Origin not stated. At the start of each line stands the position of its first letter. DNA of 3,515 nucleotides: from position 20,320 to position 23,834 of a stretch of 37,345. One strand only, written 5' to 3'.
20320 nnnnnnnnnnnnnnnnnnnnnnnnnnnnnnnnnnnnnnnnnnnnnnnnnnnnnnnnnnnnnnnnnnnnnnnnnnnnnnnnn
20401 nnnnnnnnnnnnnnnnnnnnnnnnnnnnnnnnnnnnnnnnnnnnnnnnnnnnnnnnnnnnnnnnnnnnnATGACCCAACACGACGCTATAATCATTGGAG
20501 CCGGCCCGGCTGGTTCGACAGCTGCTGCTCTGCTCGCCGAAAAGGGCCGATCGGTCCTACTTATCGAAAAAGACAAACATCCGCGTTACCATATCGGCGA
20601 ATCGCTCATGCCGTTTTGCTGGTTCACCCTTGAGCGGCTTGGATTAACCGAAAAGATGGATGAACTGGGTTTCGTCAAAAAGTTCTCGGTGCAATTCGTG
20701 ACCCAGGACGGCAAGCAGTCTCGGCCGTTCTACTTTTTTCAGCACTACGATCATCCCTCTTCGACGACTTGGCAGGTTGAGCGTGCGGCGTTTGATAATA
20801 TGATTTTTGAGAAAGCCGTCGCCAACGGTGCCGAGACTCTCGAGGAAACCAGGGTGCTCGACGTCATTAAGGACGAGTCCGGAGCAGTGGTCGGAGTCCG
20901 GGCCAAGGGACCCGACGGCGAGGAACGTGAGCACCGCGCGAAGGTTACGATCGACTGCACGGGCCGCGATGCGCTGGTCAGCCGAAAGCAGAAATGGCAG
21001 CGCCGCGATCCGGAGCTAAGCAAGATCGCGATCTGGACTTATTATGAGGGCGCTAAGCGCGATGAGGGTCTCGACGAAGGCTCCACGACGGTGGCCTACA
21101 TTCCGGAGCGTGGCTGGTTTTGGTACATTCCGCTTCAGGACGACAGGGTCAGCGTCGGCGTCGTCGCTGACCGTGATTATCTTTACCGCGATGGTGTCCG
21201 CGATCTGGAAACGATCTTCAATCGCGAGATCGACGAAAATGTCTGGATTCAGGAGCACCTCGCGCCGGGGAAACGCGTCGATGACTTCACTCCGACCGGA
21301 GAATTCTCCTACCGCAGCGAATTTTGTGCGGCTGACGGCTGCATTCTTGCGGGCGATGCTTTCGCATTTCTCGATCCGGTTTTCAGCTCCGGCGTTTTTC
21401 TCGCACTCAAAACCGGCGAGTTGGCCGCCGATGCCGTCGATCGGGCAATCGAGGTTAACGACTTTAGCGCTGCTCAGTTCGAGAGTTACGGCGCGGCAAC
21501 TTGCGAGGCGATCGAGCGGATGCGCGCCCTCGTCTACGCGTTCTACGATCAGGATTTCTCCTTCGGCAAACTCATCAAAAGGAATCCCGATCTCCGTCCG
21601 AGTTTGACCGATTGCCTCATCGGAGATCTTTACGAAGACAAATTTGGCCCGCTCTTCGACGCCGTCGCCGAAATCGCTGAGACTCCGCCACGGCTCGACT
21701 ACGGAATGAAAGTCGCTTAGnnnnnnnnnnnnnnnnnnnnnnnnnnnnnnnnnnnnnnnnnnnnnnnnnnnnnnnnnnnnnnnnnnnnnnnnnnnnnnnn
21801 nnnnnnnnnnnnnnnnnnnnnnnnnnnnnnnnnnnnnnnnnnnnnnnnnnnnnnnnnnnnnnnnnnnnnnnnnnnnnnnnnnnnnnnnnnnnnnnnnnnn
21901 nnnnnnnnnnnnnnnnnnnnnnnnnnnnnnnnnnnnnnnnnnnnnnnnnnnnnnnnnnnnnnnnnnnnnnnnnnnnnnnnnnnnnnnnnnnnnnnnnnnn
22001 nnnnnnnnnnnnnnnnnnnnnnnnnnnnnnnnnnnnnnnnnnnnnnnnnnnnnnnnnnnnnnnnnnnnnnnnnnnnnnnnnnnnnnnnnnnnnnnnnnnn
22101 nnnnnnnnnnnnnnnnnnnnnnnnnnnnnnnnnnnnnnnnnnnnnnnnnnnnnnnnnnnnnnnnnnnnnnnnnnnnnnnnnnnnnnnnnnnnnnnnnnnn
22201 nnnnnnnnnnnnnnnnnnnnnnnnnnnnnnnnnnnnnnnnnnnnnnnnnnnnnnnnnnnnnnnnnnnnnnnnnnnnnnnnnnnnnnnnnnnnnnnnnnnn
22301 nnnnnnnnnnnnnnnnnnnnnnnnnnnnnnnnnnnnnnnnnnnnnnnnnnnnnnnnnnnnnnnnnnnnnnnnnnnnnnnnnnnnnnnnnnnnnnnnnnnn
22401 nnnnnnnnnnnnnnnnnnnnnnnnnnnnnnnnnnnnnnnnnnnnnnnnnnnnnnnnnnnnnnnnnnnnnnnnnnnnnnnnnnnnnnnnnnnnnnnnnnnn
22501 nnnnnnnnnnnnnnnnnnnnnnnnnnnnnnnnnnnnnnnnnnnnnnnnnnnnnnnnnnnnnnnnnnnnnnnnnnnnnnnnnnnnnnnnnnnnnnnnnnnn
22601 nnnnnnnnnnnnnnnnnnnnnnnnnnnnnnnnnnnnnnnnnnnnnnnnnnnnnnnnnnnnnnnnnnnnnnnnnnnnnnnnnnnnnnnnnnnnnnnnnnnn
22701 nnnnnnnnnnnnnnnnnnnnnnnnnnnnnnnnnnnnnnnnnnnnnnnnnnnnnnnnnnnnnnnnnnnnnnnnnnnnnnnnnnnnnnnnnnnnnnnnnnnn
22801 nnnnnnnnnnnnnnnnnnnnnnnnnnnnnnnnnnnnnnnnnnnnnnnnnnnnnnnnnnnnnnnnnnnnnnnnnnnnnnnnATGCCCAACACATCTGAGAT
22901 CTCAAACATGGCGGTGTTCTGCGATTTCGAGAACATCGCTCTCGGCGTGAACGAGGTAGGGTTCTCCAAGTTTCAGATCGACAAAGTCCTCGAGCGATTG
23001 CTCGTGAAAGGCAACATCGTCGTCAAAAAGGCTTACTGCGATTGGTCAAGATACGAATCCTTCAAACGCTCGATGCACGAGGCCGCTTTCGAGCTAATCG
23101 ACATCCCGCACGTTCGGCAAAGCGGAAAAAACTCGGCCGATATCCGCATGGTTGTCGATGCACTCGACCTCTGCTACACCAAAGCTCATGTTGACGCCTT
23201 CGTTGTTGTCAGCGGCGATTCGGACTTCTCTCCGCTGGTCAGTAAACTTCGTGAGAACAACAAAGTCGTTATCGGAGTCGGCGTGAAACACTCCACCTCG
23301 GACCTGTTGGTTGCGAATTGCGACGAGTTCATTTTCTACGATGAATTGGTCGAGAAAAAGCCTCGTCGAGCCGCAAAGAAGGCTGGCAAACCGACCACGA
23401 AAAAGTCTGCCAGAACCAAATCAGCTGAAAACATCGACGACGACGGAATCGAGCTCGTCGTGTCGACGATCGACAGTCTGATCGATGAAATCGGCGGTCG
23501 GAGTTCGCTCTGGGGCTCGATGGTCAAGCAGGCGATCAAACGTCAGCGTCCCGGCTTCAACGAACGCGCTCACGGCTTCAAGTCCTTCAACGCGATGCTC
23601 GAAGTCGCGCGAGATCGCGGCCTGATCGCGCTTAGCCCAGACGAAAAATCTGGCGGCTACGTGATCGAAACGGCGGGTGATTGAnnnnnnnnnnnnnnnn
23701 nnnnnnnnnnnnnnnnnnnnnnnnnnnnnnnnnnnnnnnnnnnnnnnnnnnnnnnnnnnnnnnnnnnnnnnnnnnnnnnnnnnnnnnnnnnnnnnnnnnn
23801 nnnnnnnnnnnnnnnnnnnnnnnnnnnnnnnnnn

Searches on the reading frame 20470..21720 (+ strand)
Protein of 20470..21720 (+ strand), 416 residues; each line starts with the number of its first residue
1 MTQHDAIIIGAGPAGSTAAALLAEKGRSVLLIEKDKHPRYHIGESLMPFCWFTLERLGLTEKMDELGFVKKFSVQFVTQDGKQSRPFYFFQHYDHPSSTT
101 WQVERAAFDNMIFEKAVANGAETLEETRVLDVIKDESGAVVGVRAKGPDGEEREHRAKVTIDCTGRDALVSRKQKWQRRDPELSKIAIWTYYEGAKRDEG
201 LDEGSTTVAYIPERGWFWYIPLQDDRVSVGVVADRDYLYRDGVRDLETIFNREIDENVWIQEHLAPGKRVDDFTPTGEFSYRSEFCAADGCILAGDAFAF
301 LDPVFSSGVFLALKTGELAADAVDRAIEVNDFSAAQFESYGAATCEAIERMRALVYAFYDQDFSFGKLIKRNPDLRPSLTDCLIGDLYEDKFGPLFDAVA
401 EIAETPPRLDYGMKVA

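Call 24: search_protein_families(library=pfam, proteins=[window:20470-21720:+], max_evalue=1)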
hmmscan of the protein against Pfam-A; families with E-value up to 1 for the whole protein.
window:20470-21720:+ (416 aa): 16 families
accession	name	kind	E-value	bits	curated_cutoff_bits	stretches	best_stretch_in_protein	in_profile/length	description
PF04820.20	Trp_halogenase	-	1.1e-31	110.7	21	2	98-360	150-387/458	Tryptophan halogenase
PF01494.25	FAD_binding_3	-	1.1e-14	54.9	22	1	5-305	3-300/349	FAD binding domain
PF12831.13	FAD_oxidored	-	3e-13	50.3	27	1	5-166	1-146/416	FAD dependent oxidoreductase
PF01266.30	DAO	-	5.1e-13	49.7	27.9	2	5-38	1-34/353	FAD dependent oxidoreductase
PF00890.30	FAD_binding_2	-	9.1e-10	38.7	20.4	2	5-38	1-34/414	FAD binding domain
PF13450.12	NAD_binding_8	-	1.7e-08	35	21.9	1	8-38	1-31/68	NAD(P)-binding Rossmann-like domain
PF03486.20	HI0933_like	-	7.1e-06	26.1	50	1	5-42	2-39/244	HI0933-like protein Rossmann domain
PF07992.20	Pyr_redox_2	-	1.9e-05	24.7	26.1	1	5-37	2-34/291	Pyridine nucleotide-disulphide oxidoreductase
PF01134.28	GIDA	-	8.1e-05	22.3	22.1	1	5-36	1-29/391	Glucose inhibited division protein A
PF00070.33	Pyr_redox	-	9e-05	23.4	22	1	6-39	2-35/82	Pyridine nucleotide-disulphide oxidoreductase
PF01946.23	Thi4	-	0.00024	20.8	26.2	1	3-34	17-49/235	Thi4 family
PF13738.12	Pyr_redox_3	-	0.00078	19.2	30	1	7-37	1-32/305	Pyridine nucleotide-disulphide oxidoreductase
PF02254.24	TrkA_N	-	0.0078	17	23.8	1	7-36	2-31/116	TrkA-N domain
PF05834.18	Lycopene_cycl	-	0.01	15.3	23.4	1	5-40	1-38/380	Lycopene cyclase protein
PF00732.25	GMC_oxred_N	-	0.026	14.8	23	1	100-165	121-189/218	GMC oxidoreductase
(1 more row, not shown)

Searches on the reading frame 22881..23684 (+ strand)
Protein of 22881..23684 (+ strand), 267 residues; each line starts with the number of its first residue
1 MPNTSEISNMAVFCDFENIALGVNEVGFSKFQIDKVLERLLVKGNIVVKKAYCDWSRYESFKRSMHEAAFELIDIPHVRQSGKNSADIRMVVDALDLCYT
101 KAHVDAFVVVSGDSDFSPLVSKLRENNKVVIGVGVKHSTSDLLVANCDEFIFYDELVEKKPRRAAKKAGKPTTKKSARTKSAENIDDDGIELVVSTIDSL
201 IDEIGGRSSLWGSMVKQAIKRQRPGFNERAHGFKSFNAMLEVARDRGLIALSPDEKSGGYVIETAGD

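Call 5: search_protein_families(library=pfam, proteins=[window:22881-23684:+])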
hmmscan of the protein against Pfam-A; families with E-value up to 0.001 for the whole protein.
window:22881-23684:+ (267 aa): 1 family
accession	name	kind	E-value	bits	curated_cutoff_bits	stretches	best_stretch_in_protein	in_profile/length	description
PF01936.24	NYN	-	1.6e-36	126.4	24.2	1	10-153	2-144/145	NYN domain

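Call 6: search_protein_families(library=ncbifam, proteins=[window:22881-23684:+])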
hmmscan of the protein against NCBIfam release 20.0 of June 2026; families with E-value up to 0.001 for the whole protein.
window:22881-23684:+ (267 aa): 1 family
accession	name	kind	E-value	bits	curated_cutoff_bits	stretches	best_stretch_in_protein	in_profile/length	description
TIGR00288.1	TIGR00288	hypoth_equivalog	3.9e-08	33.3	178.45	1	32-152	42-154/160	TIGR00288 family NYN domain-containing protein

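Call 49: search_protein_families(library=padloc, proteins=[window:22881-23684:+], max_evalue=0.001)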
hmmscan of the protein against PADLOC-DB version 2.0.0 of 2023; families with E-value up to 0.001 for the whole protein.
window:22881-23684:+ (267 aa): 1 family
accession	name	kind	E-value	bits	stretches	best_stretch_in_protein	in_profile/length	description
PDLC01154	NYN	-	2.2e-07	28.6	1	67-158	209-300/310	"LabA-like protein, NYN family nuclease"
